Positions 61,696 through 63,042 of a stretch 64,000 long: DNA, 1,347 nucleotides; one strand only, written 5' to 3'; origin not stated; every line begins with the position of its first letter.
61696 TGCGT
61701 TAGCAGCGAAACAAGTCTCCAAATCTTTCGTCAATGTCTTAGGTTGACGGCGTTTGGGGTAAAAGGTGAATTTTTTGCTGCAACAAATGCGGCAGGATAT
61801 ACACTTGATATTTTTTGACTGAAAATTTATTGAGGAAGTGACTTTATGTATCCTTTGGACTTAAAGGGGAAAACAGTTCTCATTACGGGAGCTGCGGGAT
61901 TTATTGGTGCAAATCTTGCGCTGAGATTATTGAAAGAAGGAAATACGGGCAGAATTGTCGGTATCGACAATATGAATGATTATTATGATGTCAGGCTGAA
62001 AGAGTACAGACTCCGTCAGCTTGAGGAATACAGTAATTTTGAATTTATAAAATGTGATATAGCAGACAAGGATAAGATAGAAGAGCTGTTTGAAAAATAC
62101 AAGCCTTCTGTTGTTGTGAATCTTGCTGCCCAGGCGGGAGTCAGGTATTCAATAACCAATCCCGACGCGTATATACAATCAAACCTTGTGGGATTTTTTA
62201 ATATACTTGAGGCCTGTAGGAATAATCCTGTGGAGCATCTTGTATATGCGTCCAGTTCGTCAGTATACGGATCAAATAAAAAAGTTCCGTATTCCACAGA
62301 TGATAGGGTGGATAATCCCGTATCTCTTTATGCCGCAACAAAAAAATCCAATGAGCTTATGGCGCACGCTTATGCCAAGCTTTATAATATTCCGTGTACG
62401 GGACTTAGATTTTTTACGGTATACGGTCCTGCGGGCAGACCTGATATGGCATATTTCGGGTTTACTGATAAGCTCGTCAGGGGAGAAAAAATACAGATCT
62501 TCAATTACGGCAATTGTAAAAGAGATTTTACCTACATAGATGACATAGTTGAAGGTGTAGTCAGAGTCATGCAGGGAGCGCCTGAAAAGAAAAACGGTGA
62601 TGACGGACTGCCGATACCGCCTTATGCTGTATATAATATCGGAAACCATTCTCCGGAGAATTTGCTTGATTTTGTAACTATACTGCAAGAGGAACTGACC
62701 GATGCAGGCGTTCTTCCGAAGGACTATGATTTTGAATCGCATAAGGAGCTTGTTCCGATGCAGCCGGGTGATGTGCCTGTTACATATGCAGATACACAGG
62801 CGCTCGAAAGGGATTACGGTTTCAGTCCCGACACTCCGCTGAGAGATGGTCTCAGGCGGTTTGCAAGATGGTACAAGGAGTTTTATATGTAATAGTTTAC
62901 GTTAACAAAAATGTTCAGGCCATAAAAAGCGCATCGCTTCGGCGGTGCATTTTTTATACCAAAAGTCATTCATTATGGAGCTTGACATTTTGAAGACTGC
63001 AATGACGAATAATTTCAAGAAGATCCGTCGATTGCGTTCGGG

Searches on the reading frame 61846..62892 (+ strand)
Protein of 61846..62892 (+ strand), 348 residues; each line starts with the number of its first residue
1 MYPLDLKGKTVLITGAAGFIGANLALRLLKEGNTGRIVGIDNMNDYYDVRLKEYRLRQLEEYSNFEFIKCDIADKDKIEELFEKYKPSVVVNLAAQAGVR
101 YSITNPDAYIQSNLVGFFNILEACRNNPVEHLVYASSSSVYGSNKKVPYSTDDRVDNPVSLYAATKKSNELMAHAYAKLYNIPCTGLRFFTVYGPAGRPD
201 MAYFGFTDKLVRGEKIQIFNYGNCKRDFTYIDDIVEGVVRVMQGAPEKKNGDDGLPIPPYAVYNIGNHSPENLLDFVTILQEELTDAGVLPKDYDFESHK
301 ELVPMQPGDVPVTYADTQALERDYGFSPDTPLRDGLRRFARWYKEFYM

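Call 61: find_encoding_contigs(protein=window:61846-62892:+, flank=10000, max_places=4)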
Protein window:61846-62892:+ (348 aa): 5 contigs read that carry it; 3 places shown.
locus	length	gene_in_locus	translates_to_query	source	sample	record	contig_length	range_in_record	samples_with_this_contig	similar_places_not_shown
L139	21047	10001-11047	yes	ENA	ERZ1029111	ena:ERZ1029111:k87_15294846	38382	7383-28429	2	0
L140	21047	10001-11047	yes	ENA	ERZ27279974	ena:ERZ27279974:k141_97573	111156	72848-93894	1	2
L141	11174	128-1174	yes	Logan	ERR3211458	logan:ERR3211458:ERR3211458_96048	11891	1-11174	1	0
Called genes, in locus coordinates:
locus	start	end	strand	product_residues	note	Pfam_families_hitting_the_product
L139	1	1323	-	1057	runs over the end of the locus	PF02922:CBM_48, PF00128:Alpha-amylase, PF21653:pulA_all-beta (faint), PF06458:MucBP, PF16738:CBM26, PF06458:MucBP (weak)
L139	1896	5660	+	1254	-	PF18072:FGAR-AT_linker (weak), PF00586:AIRS (faint), PF02769:AIRS_C, PF13507:GATase_5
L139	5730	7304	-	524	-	PF13091:PLDc_2, PF00614:PLDc, PF13091:PLDc_2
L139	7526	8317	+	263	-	PF13240:Zn_Ribbon_1, PF13248:Zn_ribbon_3 (weak)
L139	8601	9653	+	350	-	PF01210:NAD_Gly3P_dh_N, PF03807:F420_oxidored, PF07479:NAD_Gly3P_dh_C, PF20618:GPD_NAD_C_bact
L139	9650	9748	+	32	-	PF00483:NTP_transferase (weak)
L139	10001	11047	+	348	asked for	PF00106:adh_short (weak), PF01370:Epimerase, PF02719:Polysacc_synt_2, PF04321:RmlD_sub_bind, PF08659:KR, PF01073:3Beta_HSD, PF07993:NAD_binding_4 (weak), PF16363:GDP_Man_Dehyd, +1 more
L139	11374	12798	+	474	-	PF03062:MBOAT, PF13813:MBOAT_2 (faint)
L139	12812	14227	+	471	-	PF14286:DHHW (faint), PF16822:ALGX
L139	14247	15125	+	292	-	-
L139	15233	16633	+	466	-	PF01105:EMP24_GP25L (faint), PF22352:K319L-like_PKD (faint), PF07495:Y_Y_Y (faint), PF19077:Big_13 (faint)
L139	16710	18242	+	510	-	PF04932:Wzy_C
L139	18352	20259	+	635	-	PF00795:CN_hydrolase, PF02540:NAD_synthase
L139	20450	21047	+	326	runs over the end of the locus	PF00682:HMGL-like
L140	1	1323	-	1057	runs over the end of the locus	PF02922:CBM_48, PF00128:Alpha-amylase, PF21653:pulA_all-beta (faint), PF06458:MucBP, PF16738:CBM26, PF06458:MucBP (weak)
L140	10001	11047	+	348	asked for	PF00106:adh_short (weak), PF01370:Epimerase, PF02719:Polysacc_synt_2, PF04321:RmlD_sub_bind, PF08659:KR, PF01073:3Beta_HSD, PF07993:NAD_binding_4 (weak), PF16363:GDP_Man_Dehyd, +1 more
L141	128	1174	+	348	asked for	PF00106:adh_short (weak), PF01370:Epimerase, PF02719:Polysacc_synt_2, PF04321:RmlD_sub_bind, PF08659:KR, PF01073:3Beta_HSD, PF07993:NAD_binding_4 (weak), PF16363:GDP_Man_Dehyd, +1 more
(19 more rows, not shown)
